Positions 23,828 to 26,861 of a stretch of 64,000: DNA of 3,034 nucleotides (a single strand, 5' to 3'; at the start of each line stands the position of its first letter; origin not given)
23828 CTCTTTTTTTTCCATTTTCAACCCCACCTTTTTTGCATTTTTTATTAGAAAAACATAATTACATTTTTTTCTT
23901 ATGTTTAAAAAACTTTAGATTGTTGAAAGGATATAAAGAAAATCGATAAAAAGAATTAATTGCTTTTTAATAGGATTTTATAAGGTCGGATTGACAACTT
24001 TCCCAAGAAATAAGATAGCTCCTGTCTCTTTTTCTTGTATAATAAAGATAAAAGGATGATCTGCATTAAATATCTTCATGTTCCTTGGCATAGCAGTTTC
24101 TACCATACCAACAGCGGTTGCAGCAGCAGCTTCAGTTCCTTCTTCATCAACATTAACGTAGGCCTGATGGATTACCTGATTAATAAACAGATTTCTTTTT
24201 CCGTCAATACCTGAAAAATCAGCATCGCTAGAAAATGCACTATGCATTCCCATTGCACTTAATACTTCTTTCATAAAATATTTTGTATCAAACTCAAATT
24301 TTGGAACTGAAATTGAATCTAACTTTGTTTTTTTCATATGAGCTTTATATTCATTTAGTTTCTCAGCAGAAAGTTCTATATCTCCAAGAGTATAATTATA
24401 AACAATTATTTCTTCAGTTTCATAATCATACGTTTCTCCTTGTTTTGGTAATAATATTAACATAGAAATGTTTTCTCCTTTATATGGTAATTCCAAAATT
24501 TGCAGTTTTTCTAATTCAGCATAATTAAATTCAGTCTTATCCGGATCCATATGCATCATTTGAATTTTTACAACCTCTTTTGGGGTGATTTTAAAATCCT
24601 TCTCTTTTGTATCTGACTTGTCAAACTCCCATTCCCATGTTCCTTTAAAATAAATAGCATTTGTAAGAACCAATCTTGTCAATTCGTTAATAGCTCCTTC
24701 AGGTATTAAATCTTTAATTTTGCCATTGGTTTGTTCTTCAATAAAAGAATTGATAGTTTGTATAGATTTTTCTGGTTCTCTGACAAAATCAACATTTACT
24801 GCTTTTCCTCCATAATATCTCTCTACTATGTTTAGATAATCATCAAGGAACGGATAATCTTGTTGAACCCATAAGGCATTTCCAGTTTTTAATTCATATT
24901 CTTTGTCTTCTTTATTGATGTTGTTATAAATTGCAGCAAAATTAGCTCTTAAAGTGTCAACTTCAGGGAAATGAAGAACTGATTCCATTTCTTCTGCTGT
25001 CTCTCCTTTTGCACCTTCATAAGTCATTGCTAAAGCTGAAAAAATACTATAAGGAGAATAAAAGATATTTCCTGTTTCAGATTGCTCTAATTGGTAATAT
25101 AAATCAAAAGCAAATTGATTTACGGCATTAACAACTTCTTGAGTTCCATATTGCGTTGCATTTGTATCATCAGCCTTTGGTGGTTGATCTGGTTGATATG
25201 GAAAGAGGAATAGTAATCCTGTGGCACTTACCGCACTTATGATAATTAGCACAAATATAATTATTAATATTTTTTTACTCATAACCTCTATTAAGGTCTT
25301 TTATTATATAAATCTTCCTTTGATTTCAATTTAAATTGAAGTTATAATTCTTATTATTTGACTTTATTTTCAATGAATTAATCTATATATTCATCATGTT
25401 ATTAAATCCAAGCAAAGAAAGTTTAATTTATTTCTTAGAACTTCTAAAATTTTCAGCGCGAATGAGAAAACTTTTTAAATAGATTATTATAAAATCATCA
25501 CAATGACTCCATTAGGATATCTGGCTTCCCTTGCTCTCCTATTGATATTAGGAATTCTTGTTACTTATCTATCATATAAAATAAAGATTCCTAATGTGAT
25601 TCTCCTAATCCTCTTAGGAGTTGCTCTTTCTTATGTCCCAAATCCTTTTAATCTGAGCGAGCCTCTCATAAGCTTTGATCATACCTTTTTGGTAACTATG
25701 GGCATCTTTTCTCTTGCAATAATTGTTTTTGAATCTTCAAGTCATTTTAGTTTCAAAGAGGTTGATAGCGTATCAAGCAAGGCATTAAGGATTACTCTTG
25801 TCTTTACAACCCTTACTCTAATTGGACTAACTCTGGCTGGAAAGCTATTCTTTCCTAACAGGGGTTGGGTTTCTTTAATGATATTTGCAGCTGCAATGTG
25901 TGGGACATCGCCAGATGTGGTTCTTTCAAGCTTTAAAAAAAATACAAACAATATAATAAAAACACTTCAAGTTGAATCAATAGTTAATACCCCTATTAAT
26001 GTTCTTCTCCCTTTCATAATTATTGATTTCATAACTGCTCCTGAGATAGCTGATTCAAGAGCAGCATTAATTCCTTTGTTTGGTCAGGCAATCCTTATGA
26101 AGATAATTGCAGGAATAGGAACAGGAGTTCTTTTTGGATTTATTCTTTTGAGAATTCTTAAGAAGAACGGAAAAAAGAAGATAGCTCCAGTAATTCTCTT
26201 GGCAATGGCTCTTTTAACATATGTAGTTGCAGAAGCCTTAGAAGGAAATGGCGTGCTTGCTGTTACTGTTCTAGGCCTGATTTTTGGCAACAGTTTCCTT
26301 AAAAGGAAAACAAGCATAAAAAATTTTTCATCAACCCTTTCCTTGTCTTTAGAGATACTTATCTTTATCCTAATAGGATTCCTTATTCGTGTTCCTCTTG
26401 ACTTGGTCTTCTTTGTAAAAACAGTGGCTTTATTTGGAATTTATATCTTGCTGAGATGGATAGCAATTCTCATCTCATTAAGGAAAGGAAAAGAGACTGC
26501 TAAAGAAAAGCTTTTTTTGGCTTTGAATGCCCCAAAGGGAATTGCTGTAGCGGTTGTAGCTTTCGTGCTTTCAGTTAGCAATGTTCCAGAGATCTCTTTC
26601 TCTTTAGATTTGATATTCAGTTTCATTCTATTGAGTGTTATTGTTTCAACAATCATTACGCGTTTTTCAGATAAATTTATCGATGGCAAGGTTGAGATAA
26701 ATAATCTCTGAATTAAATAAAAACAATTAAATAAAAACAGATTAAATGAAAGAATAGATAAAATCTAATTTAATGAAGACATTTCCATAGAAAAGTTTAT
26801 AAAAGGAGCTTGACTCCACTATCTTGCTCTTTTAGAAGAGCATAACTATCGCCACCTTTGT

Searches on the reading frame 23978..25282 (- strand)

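Call 54: search_protein_families(library=pfam, proteins=[window:23978-25282:-], max_evalue=0.01)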
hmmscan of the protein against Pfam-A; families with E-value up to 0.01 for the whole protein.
window:23978-25282:- (434 aa): 1 family
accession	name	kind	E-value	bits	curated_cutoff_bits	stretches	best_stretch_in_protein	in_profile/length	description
PF00079.25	Serpin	-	1.4e-121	406.7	27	1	53-432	2-370/370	Serpin (serine protease inhibitor)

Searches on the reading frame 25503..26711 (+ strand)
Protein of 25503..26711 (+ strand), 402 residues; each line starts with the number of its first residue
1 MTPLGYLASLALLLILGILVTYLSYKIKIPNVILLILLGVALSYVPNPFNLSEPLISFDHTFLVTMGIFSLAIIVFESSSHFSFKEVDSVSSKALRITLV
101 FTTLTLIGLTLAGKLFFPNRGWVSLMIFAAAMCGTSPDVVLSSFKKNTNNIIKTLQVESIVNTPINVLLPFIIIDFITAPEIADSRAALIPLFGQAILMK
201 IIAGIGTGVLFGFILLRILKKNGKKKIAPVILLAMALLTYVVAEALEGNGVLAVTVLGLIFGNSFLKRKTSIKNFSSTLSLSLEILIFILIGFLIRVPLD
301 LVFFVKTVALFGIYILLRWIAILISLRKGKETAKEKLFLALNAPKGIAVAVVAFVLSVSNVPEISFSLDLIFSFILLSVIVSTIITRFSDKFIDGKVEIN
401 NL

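Call 54: search_protein_families(library=pfam, proteins=[window:25503-26711:+], max_evalue=0.01)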
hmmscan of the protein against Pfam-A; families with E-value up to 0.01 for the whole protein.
window:25503-26711:+ (402 aa): 1 family
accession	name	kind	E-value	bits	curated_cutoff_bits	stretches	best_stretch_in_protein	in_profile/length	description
PF00999.27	Na_H_Exchanger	-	7.6e-30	104.4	26.2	1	18-387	8-370/375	Sodium/hydrogen exchanger, transmembrane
